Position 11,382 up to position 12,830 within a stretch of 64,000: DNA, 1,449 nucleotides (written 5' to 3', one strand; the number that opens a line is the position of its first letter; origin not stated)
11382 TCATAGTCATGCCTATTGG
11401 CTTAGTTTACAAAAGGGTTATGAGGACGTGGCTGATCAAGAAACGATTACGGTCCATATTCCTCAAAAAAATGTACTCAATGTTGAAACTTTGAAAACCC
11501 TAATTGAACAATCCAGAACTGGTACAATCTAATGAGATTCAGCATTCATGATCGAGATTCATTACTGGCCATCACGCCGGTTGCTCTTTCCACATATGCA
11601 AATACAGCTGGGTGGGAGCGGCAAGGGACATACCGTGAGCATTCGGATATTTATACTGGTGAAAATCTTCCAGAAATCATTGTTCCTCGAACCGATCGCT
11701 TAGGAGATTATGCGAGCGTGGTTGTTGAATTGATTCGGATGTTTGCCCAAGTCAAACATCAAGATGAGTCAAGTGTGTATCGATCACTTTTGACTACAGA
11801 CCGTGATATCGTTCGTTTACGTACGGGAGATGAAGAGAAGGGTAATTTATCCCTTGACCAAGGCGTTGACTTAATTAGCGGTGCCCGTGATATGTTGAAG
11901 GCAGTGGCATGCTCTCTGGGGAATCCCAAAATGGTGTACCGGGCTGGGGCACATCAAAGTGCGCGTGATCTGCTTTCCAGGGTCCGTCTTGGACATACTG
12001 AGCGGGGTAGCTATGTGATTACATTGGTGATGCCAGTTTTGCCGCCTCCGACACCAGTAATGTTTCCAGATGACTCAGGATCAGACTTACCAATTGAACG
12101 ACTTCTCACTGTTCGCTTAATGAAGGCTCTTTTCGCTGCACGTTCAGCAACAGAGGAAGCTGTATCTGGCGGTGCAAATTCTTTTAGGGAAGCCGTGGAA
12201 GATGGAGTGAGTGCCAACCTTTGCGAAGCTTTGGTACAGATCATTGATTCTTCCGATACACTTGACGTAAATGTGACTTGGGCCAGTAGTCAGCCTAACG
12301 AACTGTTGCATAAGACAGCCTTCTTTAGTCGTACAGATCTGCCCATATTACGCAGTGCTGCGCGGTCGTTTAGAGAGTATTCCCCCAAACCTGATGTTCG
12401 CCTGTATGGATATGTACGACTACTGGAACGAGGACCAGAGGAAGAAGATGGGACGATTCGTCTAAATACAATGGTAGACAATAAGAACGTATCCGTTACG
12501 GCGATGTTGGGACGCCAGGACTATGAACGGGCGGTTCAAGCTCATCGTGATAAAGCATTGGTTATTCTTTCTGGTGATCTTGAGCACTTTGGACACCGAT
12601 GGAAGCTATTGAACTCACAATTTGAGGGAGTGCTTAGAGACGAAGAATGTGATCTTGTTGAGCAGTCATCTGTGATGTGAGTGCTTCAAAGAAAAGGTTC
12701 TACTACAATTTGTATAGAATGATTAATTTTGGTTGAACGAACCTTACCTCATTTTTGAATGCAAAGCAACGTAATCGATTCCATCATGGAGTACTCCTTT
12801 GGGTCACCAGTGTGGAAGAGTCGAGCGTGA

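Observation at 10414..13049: Two-gene cassette (DUF4365-like nuclease-fold protein plus 382-aa unknown) bracketed by direct repeats of an ISL3 transposase 3' fragment: candidate mobile defence/addiction module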

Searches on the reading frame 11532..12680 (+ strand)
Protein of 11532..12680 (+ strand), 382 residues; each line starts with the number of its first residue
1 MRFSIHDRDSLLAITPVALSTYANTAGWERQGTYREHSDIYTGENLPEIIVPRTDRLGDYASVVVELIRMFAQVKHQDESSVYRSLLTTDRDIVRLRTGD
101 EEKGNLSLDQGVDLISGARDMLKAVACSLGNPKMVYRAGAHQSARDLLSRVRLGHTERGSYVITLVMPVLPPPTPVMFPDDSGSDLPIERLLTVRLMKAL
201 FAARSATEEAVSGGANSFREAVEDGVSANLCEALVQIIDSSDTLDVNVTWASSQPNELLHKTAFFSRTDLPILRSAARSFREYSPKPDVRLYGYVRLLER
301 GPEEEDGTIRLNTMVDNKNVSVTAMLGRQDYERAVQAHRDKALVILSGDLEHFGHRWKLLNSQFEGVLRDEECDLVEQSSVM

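Call 3: search_protein_families(library=pfam, proteins=[window:11532-12680:+], max_evalue=1)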
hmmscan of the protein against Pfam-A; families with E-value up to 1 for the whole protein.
window:11532-12680:+ (382 aa): 0 families

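Call 4: search_protein_families(library=padloc, proteins=[window:11532-12680:+], max_evalue=1)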
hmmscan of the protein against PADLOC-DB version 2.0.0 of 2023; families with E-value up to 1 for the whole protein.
window:11532-12680:+ (382 aa): 37 families (the best 25 are shown)
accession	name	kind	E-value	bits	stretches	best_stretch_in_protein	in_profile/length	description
PDLC04298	PDC-M02B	-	1.2e-109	364.7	1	1-363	1-369/380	-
PDLC04335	PDC-M02B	-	9.2e-71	236.6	1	13-365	5-358/364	-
PDLC04304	PDC-M02B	-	7.4e-66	220.7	1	1-361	1-373/383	-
PDLC04331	PDC-M02B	-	1.2e-62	210.1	1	5-362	10-362/389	-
PDLC04330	PDC-M02B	-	2.1e-60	202.5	1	10-370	8-371/375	-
PDLC04303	PDC-M02B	-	2.9e-60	202.3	1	1-352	1-367/383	-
PDLC04311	PDC-M02B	-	1.2e-54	183.7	1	13-364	7-370/384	-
PDLC04317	PDC-M02B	-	1.7e-54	183.2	1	13-363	14-363/396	-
PDLC04323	PDC-M02B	-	4.2e-52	175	1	14-352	13-356/374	-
PDLC04307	PDC-M02B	-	4.9e-48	162.1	1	14-357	11-357/373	-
PDLC04308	PDC-M02B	-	6.7e-48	161.3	1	9-360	11-373/391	-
PDLC04310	PDC-M02B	-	1.6e-47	160.1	1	17-359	9-361/394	-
PDLC04306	PDC-M02B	-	4.7e-40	135.8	1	100-364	5-269/279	-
PDLC04329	PDC-M02B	-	3.9e-38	129.1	1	13-352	6-358/377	-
PDLC04319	PDC-M02B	-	1.4e-37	127.5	1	9-361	7-366/373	-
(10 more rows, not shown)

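Call 5: search_protein_families(library=ncbifam, proteins=[window:11532-12680:+], max_evalue=1)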
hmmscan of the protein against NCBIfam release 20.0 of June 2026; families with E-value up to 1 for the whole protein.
window:11532-12680:+ (382 aa): 1 family
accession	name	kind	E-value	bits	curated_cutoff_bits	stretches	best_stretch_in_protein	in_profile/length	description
NF007897.0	PRK10602.1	equivalog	0.14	11.2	157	1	63-115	93-145/237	murein tripeptide amidase MpaA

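Call 12: search_solved_structures(query=window:11532-12680:+, max_evalue=10, show_alignments=2)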
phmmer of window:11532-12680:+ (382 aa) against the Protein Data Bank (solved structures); distinct sequences matched with E-value up to 10: 3.
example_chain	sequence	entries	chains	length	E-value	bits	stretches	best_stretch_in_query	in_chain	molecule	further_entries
3e17_A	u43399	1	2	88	0.78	11.6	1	277-356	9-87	Tight junction protein ZO-2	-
6xax_B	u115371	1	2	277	0.81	11.6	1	253-341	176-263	Fibronectin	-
6xay_A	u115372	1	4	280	1.4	10.8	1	253-341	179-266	Fibronectin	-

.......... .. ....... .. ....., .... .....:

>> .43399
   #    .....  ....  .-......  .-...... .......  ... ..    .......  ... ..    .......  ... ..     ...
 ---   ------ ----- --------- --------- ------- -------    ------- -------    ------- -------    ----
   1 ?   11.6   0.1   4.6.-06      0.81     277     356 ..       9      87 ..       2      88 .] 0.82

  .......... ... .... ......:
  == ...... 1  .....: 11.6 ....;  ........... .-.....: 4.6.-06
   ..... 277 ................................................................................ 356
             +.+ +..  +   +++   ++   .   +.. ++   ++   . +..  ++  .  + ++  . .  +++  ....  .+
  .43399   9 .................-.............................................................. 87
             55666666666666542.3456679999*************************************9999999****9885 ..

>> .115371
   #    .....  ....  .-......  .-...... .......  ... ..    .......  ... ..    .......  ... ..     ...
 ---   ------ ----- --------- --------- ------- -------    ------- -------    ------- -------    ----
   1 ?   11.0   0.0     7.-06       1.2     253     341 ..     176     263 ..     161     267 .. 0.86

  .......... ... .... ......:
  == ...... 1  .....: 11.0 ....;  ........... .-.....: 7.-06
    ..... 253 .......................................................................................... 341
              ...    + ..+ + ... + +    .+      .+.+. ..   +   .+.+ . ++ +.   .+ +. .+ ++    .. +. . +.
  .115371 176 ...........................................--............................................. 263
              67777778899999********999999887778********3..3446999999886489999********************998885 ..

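Call 13: find_homologous_proteins(query=window:11532-12680:+)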
Query window:11532-12680:+ (382 aa): 1103 proteins with E <= 0.001 among 8000 candidates; the best 120 are listed.
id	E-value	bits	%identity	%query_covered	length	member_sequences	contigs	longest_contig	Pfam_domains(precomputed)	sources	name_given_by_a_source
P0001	3.0e-249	844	100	100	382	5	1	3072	-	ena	-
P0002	2.5e-212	722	88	96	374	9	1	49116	-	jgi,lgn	-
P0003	4.2e-154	531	64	97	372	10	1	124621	-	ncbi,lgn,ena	-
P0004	3.6e-151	521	65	99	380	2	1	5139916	-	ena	-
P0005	3.7e-147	508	62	99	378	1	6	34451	-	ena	-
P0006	1.7e-146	506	60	98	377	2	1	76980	-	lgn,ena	-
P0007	4.1e-146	504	63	98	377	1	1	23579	-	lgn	-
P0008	1.1e-145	503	62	98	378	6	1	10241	-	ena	-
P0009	1.4e-145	503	61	98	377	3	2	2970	-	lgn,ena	-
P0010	3.8e-144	498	61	98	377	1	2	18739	-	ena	-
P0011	4.2e-144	498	60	98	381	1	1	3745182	-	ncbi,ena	-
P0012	7.0e-144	497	61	98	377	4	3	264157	-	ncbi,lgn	-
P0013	7.4e-144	497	62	98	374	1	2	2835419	-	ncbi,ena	-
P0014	8.0e-143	494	61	97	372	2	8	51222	-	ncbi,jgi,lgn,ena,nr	ncbi:MAG: hypothetical protein OXD43_13035 [Bacteroidetes bacterium]|nr:hypothetical protein [Bacter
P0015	1.4e-142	493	61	97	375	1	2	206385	-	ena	-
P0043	2.2e-132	459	57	97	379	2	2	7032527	-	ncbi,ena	-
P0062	3.5e-131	455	59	97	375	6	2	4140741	-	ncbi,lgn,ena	-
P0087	6.9e-130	451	57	97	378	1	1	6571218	-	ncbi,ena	-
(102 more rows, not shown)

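Call 15: find_encoding_contigs(protein=window:11532-12680:+, flank=10000)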
Protein window:11532-12680:+ (382 aa): 3 contigs read that carry it; 3 places shown.
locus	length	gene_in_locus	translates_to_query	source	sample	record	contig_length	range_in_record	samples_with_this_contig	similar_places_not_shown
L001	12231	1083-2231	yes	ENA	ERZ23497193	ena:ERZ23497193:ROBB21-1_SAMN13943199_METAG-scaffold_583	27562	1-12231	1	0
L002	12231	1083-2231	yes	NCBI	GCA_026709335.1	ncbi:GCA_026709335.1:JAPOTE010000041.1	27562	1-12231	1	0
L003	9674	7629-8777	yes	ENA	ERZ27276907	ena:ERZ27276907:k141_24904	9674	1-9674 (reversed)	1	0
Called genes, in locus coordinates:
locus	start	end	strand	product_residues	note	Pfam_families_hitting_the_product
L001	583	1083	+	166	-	PF14280:DUF4365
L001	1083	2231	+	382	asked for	-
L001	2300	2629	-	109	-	-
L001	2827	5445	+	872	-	PF02861:Clp_N, PF00004:AAA, PF17871:AAA_lid_9, PF00158:Sigma54_activat (weak), PF07724:AAA_2, PF00004:AAA, PF07728:AAA_5, PF10431:ClpB_D2-small, +5 more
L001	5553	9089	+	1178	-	PF02463:SMC_N, PF13175:AAA_15, PF13304:AAA_21 (weak), PF13476:AAA_23 (weak), PF06470:SMC_hinge, PF13304:AAA_21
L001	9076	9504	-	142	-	PF01042:Ribonuc_L-PSP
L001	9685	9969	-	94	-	-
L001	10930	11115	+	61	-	PF07432:Hc1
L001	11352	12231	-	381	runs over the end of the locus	PF12704:MacB_PCD, PF02687:FtsX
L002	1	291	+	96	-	?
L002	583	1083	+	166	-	PF14280:DUF4365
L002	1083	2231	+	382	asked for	-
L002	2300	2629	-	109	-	-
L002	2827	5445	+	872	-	PF02861:Clp_N, PF00004:AAA, PF17871:AAA_lid_9, PF00158:Sigma54_activat (weak), PF07724:AAA_2, PF00004:AAA, PF07728:AAA_5, PF10431:ClpB_D2-small, +5 more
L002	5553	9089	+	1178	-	PF02463:SMC_N, PF13175:AAA_15, PF13304:AAA_21 (weak), PF13476:AAA_23 (weak), PF06470:SMC_hinge, PF13304:AAA_21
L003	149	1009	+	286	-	-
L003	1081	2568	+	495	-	PF01408:GFO_IDH_MocA, PF19051:GFO_IDH_MocA_C2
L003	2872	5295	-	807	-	PF13588:HSDR_N_2, PF02384:N6_Mtase, PF01170:UPF0020 (weak), PF07669:Eco57I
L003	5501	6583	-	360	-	PF12760:Zn_ribbon_IS1595 (weak), PF12762:DDE_Tnp_IS1595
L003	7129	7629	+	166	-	PF14280:DUF4365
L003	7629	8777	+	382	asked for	-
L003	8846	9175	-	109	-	-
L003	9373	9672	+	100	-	?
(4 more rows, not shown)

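Call 16: find_encoding_contigs(protein=P0002, flank=10000, max_places=3)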
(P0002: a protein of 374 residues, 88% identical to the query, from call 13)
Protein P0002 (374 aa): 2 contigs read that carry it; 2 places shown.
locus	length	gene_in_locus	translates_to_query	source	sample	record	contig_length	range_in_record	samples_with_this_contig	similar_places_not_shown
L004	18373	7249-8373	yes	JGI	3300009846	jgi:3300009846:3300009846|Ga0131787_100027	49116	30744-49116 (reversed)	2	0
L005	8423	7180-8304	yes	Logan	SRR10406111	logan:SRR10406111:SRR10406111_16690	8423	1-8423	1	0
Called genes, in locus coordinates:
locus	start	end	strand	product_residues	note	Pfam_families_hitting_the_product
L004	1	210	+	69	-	?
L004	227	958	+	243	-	PF00775:Dioxygenase_C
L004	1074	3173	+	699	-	PF17191:RecG_wedge, PF00176:SNF2-rel_dom (faint), PF00270:DEAD, PF04851:ResIII, PF00271:Helicase_C, PF22590:Cas3-like_C_2 (weak), PF19833:RecG_dom3_C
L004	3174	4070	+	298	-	PF04116:FA_hydroxylase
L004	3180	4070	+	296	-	PF04116:FA_hydroxylase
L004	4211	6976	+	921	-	PF20464:MmeI_N, PF20465:MmeI_hel, PF20473:MmeI_Mtase, PF20466:MmeI_TRD, PF20467:MmeI_C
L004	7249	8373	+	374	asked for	-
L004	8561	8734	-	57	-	-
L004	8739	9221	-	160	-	PF00578:AhpC-TSA, PF08534:Redoxin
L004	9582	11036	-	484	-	PF00884:Sulfatase, PF01663:Phosphodiest (faint), PF16347:SGSH_C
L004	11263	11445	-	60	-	-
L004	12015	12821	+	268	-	PF02086:MethyltransfD12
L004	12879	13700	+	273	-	PF09556:RE_HaeIII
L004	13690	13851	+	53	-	-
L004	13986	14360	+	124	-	PF00903:Glyoxalase (weak), PF22677:Ble-like_N (weak), PF18029:Glyoxalase_6 (faint)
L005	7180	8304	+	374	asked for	-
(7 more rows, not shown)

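Call 22: find_related_loci(query=A1, collection=genome_contigs, flank=8000)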
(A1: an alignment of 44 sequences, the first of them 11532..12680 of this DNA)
Query A1 (382 aa) in genome_contigs; peptide patterns used: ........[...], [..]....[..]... (x = any residue, [..] = any of these).
390 stretches matched a pattern; 320 encode a relative of the query (tblastn E <= 1e-3); the best 80 are kept; 80 distinct loci.
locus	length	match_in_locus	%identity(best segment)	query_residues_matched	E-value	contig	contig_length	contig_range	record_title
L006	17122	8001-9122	64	1-374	4e-162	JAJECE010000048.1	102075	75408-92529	MAG: Rhodothermales bacterium isolate jk18x9bins.87 k141_309613, whole genome shotgun sequence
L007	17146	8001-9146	62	1-382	2e-160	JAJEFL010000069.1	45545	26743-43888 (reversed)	MAG: Rhodothermales bacterium isolate p16x43bins.4 k141_8155, whole genome shotgun sequence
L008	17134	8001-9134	62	1-377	3e-154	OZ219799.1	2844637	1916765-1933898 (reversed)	MAG: Rhodothermales bacterium isolate da3e7c24-c5f3-4507-9669-19e8aa5a93cb genome assembly, chromosome: 1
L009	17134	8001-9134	61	1-377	6e-154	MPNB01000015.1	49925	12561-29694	MAG: Rhodothermaceae bacterium bin80 NODE_1177_length_49925_cov_19.9176_ID_2353, whole genome shotgun sequence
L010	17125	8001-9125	60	1-374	3e-152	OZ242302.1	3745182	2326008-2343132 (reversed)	MAG: Rhodothermales bacterium isolate 073f09b9-7bb2-4d87-bfd8-7931eea96a09 genome assembly, chromosome: 1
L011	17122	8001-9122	64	1-374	8e-151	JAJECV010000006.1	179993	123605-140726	MAG: Rhodothermales bacterium isolate jk18xAbins.42 k141_1191181, whole genome shotgun sequence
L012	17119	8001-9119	62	1-374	7e-152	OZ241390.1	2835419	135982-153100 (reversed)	MAG: Acidimicrobiia bacterium isolate dd304f07-85d9-42ba-b5ff-d625bd76ad22 genome assembly, chromosome: 1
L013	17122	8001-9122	58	1-374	4e-144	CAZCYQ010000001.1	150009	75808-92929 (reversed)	MAG TPA_asm: uncultured Rhodothermaceae bacterium isolate SRP109090_co2_2 genome assembly, contig: NODE_79_length_150009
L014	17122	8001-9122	57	1-374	5e-144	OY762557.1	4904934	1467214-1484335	MAG: Longimicrobiales bacterium isolate c10e2151-7d97-4465-9cf7-a78a4796a63d genome assembly, chromosome: 1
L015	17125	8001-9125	60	1-375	2e-142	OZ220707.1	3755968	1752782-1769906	MAG: Rhodothermales bacterium isolate 73463979-71cf-475a-bf3e-fc0c682d52d1 genome assembly, chromosome: 1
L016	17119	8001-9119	57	1-375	2e-141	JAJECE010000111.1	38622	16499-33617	MAG: Rhodothermales bacterium isolate jk18x9bins.87 k141_266492, whole genome shotgun sequence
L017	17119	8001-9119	56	1-375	1e-140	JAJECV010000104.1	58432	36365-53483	MAG: Rhodothermales bacterium isolate jk18xAbins.42 k141_822826, whole genome shotgun sequence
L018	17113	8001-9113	58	1-371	1e-140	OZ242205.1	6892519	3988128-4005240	MAG: Vicinamibacterales bacterium isolate eeb0043e-0032-4cf8-a264-719f6bba5173 genome assembly, chromosome: 1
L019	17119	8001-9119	56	1-374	4e-139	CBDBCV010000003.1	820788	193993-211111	MAG: Alphaproteobacteria bacterium isolate 0a395d48-fa07-49d0-ad8e-9481763700a5 genome assembly, contig: contig_3, whole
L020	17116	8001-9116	59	1-372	3e-139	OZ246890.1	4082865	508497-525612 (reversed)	MAG: Acidimicrobiia bacterium isolate cb841b48-16cd-465e-8cff-7e5597cbbcdd genome assembly, chromosome: 1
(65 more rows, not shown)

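Call 25: predict_structure(alignment_id=A1)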
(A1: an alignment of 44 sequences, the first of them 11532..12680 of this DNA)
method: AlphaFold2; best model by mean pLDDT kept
length: 382 residues; sequences in the alignment: 44
mean_pLDDT: 83.5   pTM: 0.73
mean pLDDT of the five models: 83.5, 80.3, 78.5, 77.0, 76.6
residues with pLDDT >= 90: 183; 70-90: 143; 50-70: 37; < 50: 19
segments of 3 or more residues with pLDDT < 50: 1-3, 177-183, 377-382
pLDDT, mean of each block of 10 residues (from residue 1): 66 92 93 92 95 90 95 92 91 86 64 87 88 71 84 71 89 59 68 93 94 82 91 92 89 75 91 92 79 85 80 88 89 91 89 76 84 49 35
secondary structure, 60 per line:
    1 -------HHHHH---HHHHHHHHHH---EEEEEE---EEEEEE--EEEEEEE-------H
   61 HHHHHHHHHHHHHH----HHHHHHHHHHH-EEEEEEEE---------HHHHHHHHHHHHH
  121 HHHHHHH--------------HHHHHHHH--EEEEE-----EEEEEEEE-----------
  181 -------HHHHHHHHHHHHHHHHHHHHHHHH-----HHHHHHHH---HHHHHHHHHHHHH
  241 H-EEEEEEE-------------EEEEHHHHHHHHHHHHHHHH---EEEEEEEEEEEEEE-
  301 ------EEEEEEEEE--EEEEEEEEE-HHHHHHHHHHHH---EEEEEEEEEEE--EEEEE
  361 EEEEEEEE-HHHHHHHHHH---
elements in order: H8-12 H16-25 E29-34 E38-43 E46-52 H60-74 H79-89 E91-98 H108-127 H142-149 E152-156 E162-169 H188-211 H217-224 H228-241 E243-249 E263-266 H267-282 E286-299 E307-315 E318-326 H328-339 E343-353 E356-368 H370-379

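Call 51: find_encoding_contigs(protein=P0011, flank=8000, max_places=1)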
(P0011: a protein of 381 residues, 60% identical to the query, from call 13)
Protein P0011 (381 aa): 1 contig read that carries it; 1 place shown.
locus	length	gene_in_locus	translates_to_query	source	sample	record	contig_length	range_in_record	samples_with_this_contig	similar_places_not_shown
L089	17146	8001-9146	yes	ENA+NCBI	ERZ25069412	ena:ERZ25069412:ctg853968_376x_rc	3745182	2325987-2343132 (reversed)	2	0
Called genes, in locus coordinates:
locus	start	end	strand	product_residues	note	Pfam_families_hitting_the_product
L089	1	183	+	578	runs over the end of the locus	PF01368:DHH, PF02272:DHHA1, PF17768:RecJ_OB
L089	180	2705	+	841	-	PF00246:Peptidase_M14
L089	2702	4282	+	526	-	-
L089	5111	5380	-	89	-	-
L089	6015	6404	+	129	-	PF14280:DUF4365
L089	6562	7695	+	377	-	PF05598:DUF772 (weak), PF01609:DDE_Tnp_1, PF13751:DDE_Tnp_1_6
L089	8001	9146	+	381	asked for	-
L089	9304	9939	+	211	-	-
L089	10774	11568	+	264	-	-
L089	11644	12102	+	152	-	-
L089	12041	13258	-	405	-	PF14690:Zn_ribbon_ISL3 (weak), PF13542:HTH_Tnp_ISL3, PF01610:DDE_Tnp_ISL3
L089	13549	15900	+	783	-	PF13620:CarboxypepD_reg (weak), PF13715:CarbopepD_reg_2, PF07715:Plug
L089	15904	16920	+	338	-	PF14054:DUF4249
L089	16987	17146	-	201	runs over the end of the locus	PF05494:MlaC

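Call 52: find_encoding_contigs(protein=P0062, flank=8000, max_places=1)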
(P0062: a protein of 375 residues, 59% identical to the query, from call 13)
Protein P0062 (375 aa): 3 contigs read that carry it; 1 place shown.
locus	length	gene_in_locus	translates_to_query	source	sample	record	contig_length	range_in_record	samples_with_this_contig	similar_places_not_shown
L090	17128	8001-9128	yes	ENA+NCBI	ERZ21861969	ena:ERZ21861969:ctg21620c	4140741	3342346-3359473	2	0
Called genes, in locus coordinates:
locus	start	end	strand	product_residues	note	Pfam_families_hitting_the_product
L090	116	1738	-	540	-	PF01019:G_glu_transpept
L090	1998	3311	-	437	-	PF00355:Rieske, PF00848:Ring_hydroxyl_A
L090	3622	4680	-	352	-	PF01661:Macro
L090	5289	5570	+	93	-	-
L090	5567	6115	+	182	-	PF12802:MarR_2, PF13463:HTH_27 (weak), PF01047:MarR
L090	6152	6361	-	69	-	-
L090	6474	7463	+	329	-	PF05721:PhyH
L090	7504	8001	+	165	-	PF14280:DUF4365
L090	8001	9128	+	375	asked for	-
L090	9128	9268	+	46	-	-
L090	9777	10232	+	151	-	PF00383:dCMP_cyt_deam_1, PF14437:MafB19-deam, PF14439:Bd3614-deam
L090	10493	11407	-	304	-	PF00892:EamA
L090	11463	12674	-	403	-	PF00528:BPD_transp_1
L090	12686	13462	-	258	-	PF00005:ABC_tran, PF13304:AAA_21 (faint)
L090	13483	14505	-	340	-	PF00528:BPD_transp_1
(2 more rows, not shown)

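Call 53: find_encoding_contigs(protein=P0087, flank=8000, max_places=1)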
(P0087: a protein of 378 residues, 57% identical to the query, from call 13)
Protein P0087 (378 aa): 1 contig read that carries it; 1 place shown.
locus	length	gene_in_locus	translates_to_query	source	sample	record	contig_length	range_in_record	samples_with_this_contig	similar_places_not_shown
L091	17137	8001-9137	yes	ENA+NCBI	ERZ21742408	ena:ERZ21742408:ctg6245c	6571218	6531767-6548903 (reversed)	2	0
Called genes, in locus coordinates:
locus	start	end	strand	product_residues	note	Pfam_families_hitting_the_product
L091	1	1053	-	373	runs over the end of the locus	PF02515:CoA_transf_3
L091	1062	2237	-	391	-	PF02771:Acyl-CoA_dh_N, PF02770:Acyl-CoA_dh_M, PF00441:Acyl-CoA_dh_1, PF08028:Acyl-CoA_dh_2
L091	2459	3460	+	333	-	PF17396:DUF1611_N, PF07755:DUF1611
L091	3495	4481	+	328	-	PF02746:MR_MLE_N, PF13378:MR_MLE_C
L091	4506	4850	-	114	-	-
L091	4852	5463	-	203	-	PF13384:HTH_23, PF13551:HTH_29, PF13565:HTH_32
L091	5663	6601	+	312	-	PF05598:DUF772, PF01609:DDE_Tnp_1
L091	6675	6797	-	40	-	-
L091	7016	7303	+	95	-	-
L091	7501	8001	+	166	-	PF14280:DUF4365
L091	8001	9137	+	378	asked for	-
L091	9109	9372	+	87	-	-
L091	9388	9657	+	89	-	PF04313:HSDR_N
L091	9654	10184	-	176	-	-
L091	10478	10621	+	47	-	-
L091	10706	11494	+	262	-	PF22679:T1R_D3-like, PF11867:T1RH-like_C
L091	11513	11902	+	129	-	PF11867:T1RH-like_C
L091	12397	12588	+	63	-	-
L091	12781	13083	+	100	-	-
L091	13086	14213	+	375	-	PF05598:DUF772, PF01609:DDE_Tnp_1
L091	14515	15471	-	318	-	PF13011:LZ_Tnp_IS481, PF13384:HTH_23 (weak), PF13518:HTH_28, PF13551:HTH_29 (weak), PF13565:HTH_32, PF00665:rve (weak), PF13683:rve_3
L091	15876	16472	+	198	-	PF12766:Pyridox_oxase_2 (weak), PF01243:PNPOx_N, PF10590:PNP_phzG_C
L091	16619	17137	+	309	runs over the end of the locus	PF13489:Methyltransf_23, PF08241:Methyltransf_11, PF08242:Methyltransf_12, PF13649:Methyltransf_25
